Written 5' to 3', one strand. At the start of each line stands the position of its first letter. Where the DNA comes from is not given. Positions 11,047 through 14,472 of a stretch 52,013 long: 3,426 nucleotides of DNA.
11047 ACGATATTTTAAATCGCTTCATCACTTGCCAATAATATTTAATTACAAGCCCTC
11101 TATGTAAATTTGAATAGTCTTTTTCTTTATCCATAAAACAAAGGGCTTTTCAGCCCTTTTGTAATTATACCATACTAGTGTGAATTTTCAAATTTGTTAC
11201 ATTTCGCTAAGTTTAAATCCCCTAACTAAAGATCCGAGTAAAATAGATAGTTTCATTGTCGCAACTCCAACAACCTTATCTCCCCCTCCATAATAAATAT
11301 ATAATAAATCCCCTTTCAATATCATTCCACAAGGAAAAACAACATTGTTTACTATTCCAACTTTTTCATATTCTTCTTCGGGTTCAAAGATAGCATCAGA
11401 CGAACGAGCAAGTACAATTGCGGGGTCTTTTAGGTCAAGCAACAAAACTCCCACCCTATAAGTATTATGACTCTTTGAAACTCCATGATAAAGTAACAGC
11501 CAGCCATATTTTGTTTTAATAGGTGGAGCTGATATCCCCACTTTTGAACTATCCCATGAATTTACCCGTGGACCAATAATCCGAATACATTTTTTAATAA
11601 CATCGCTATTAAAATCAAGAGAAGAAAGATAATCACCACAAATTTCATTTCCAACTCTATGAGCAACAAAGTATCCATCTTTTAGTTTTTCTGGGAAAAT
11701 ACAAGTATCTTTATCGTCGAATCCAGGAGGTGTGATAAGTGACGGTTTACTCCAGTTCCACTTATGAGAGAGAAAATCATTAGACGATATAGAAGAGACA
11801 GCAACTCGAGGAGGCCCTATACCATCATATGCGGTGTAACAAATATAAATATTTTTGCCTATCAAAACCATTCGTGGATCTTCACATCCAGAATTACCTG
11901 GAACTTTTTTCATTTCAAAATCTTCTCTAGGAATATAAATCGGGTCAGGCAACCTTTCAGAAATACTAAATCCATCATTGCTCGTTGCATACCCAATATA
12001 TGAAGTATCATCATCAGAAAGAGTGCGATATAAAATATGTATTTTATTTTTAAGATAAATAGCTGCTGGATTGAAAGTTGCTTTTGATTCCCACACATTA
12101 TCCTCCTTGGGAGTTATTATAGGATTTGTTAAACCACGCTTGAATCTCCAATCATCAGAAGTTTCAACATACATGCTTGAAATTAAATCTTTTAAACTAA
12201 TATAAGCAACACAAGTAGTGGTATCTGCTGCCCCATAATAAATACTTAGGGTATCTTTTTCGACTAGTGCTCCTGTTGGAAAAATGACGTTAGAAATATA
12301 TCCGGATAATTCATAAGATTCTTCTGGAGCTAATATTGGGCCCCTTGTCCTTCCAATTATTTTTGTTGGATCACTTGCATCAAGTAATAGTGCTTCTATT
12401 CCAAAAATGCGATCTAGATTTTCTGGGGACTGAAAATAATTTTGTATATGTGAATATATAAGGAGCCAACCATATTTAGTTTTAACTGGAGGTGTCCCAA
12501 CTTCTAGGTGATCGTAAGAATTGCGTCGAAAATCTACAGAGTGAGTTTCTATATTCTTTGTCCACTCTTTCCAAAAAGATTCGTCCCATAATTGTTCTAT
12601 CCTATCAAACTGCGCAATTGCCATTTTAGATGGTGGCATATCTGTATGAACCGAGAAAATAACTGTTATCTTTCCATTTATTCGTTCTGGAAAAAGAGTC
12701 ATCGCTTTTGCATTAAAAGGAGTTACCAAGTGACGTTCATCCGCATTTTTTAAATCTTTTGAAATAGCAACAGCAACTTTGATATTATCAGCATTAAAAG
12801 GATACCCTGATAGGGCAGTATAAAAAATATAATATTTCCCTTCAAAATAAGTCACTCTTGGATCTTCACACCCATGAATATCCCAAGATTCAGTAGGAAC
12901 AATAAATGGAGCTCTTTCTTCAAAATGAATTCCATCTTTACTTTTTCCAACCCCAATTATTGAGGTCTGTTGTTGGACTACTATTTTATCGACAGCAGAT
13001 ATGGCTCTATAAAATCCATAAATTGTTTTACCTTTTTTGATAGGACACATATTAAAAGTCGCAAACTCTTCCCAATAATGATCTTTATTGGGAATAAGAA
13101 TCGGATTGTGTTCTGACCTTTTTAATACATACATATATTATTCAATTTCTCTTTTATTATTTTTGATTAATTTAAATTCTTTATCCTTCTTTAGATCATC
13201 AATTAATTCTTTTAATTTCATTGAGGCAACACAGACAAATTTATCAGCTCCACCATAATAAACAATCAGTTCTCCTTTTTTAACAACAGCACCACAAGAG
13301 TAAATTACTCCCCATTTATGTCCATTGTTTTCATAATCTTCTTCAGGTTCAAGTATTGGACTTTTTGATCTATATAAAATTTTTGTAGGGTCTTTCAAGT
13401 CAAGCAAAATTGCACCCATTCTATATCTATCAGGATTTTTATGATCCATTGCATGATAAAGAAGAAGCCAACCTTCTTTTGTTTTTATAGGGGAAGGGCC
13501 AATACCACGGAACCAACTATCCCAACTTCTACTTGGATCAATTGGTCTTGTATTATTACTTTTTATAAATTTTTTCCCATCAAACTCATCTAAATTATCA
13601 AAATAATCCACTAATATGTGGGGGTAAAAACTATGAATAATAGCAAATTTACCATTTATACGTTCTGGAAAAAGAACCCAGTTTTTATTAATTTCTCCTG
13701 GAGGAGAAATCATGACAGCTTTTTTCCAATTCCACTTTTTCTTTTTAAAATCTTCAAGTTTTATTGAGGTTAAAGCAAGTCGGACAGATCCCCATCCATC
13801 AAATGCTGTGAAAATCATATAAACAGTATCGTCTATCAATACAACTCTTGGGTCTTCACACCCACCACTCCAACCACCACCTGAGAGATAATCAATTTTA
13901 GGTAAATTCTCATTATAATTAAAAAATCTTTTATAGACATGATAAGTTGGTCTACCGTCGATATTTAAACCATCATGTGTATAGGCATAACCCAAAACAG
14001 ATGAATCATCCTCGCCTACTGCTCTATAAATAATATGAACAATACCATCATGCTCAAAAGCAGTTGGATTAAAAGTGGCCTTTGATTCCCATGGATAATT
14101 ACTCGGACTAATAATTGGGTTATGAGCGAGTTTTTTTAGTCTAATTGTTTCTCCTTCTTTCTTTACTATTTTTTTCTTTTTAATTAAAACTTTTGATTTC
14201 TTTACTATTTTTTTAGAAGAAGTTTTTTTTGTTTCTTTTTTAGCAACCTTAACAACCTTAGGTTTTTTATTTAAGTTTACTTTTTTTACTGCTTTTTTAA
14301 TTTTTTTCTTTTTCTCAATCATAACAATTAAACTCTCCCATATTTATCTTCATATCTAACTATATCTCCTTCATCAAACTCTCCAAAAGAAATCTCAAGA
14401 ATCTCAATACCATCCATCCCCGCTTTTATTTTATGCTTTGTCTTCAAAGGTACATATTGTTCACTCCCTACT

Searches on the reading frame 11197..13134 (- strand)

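Call 73: search_protein_families(library=pfam, proteins=[window:11197-13134:-], max_evalue=0.0001)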
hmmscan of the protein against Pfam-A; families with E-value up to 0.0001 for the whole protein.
window:11197-13134:- (645 aa): 1 family
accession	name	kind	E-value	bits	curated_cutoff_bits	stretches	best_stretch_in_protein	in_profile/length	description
PF04041.19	Glyco_hydro_130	-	1.7e-98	329.9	26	2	345-630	27-312/320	beta-1,4-mannooligosaccharide phosphorylase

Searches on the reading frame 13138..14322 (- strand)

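Call 73: search_protein_families(library=pfam, proteins=[window:13138-14322:-], max_evalue=0.0001)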
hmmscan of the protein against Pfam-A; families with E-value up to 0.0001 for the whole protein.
window:13138-14322:- (394 aa): 1 family
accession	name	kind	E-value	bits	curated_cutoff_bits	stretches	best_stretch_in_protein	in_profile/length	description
PF04041.19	Glyco_hydro_130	-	4.2e-43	147.9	26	1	68-378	26-319/320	beta-1,4-mannooligosaccharide phosphorylase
